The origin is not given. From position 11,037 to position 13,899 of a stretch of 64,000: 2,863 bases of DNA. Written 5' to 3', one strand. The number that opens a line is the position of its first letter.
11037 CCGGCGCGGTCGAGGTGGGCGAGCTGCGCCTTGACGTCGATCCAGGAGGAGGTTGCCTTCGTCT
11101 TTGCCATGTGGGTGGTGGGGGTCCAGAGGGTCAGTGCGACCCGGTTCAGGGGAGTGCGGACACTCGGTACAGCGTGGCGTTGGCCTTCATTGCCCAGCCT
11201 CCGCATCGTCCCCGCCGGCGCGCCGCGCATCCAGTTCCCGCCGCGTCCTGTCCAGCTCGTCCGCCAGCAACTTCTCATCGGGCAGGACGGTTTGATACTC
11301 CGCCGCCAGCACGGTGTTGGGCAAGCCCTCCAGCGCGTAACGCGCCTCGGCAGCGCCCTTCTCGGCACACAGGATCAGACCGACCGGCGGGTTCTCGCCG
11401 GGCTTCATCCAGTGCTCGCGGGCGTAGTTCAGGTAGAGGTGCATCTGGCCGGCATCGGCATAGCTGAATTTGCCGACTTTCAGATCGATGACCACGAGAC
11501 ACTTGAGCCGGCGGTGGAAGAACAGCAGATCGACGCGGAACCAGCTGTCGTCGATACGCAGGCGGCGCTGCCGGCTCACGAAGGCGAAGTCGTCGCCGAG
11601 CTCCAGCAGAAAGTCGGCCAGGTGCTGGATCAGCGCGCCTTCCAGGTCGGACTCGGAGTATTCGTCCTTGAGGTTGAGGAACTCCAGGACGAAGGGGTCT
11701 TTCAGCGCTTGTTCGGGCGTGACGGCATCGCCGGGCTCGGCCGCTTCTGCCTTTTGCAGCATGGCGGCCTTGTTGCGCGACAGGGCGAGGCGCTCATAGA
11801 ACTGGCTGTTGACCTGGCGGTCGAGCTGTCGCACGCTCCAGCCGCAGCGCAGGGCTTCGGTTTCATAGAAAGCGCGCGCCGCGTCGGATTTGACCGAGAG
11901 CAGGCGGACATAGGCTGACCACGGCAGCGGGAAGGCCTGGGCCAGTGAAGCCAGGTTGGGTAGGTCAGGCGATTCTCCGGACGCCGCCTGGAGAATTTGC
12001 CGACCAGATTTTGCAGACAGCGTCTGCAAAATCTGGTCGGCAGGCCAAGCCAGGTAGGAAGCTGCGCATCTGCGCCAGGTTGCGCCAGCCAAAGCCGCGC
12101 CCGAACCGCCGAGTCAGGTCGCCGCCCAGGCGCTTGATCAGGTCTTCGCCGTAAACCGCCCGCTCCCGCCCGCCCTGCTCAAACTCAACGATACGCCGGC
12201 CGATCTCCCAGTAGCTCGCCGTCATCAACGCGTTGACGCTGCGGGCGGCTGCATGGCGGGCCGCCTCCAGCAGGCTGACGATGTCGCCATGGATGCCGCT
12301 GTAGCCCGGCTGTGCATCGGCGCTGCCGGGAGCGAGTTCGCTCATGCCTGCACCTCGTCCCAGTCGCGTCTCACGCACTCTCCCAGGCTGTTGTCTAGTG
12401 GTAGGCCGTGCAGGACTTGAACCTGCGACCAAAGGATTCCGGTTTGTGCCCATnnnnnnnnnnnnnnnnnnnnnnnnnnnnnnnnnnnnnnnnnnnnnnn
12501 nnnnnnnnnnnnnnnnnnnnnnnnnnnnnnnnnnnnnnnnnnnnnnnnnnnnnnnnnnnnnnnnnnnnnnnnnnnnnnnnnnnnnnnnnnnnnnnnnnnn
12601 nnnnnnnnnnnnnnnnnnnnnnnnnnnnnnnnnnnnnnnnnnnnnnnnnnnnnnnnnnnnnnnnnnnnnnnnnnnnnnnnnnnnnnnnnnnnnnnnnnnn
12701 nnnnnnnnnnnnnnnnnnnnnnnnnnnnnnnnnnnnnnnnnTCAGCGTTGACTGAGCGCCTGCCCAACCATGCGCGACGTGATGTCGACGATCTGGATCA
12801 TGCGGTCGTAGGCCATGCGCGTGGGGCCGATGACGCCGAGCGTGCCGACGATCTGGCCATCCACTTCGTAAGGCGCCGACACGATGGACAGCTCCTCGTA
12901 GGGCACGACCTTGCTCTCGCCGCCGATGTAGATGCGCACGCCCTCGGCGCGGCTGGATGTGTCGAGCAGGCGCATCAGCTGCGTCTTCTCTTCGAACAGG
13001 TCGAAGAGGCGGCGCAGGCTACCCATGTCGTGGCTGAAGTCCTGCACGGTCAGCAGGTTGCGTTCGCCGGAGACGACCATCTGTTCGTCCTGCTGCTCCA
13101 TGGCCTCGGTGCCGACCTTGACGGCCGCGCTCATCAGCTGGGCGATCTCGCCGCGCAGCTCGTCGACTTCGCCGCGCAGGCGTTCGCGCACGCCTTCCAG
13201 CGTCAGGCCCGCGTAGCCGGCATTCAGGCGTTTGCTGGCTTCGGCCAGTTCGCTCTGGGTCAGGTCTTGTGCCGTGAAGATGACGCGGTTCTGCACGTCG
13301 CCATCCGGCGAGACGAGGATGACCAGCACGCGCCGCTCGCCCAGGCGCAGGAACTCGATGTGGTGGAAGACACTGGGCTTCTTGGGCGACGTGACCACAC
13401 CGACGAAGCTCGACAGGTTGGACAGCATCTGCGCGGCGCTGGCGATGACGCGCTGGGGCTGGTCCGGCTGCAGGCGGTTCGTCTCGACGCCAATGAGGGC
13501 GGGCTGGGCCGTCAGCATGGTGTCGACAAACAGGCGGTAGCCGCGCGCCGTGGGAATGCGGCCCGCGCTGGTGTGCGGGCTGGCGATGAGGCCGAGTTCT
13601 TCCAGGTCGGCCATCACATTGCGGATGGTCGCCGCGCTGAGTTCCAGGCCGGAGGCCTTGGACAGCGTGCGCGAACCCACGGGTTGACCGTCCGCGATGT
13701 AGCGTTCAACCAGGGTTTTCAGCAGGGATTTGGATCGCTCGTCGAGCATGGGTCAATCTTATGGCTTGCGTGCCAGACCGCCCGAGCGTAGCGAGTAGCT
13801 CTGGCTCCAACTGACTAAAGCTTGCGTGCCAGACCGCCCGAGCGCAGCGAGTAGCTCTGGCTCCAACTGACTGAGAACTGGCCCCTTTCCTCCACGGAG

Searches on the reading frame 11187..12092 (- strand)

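Call 22: search_protein_families(library=pfam, proteins=[window:11187-12092:-])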
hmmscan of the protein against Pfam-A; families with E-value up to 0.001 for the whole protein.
window:11187-12092:- (301 aa): 2 families
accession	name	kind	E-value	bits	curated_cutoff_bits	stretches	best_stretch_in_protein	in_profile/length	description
PF06250.17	YhcG_C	-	3.1e-57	193.2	32.5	1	128-280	2-156/157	YhcG PDDEXK nuclease domain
PF17761.7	DUF1016_N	-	1.3e-12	48.4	32.8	1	10-101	73-137/137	DUF1016 N-terminal domain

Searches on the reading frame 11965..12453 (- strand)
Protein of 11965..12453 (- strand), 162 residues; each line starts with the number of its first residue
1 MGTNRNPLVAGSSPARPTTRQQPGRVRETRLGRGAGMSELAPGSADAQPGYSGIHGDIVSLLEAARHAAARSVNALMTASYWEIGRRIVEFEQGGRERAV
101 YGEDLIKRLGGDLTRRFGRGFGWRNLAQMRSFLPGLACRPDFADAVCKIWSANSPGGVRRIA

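Call 22: search_protein_families(library=pfam, proteins=[window:11965-12453:-])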
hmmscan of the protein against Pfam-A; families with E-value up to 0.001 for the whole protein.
window:11965-12453:- (162 aa): 1 family
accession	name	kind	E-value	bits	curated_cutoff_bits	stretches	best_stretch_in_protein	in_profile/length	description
PF17761.7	DUF1016_N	-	2e-21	76.9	32.8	1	57-133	1-76/137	DUF1016 N-terminal domain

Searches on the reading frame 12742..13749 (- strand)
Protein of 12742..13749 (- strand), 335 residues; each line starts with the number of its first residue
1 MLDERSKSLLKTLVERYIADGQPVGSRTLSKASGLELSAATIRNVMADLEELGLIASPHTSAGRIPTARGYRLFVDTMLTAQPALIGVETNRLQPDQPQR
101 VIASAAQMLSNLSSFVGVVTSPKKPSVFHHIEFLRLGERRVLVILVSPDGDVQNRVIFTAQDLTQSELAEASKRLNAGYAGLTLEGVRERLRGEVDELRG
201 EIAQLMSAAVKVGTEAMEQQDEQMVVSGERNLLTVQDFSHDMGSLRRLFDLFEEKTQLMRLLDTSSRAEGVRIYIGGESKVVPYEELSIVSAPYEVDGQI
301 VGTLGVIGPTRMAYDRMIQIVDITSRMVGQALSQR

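Call 22: search_protein_families(library=pfam, proteins=[window:12742-13749:-])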
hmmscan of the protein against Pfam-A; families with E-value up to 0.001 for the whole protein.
window:12742-13749:- (335 aa): 2 families
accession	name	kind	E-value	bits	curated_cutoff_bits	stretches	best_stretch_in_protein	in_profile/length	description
PF01628.27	HrcA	-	4.1e-65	220.2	22.2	1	100-318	2-215/215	HrcA protein C terminal domain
PF03444.21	HrcA_DNA-bdg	-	2.4e-06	27.5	21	1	2-73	2-72/79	Winged helix-turn-helix transcription repressor, HrcA DNA-binding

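Call 24: find_encoding_contigs(protein=window:12742-13749:-, flank=2000, max_places=4)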
Protein window:12742-13749:- (335 aa): no gene with exactly this product is on record in the collection.
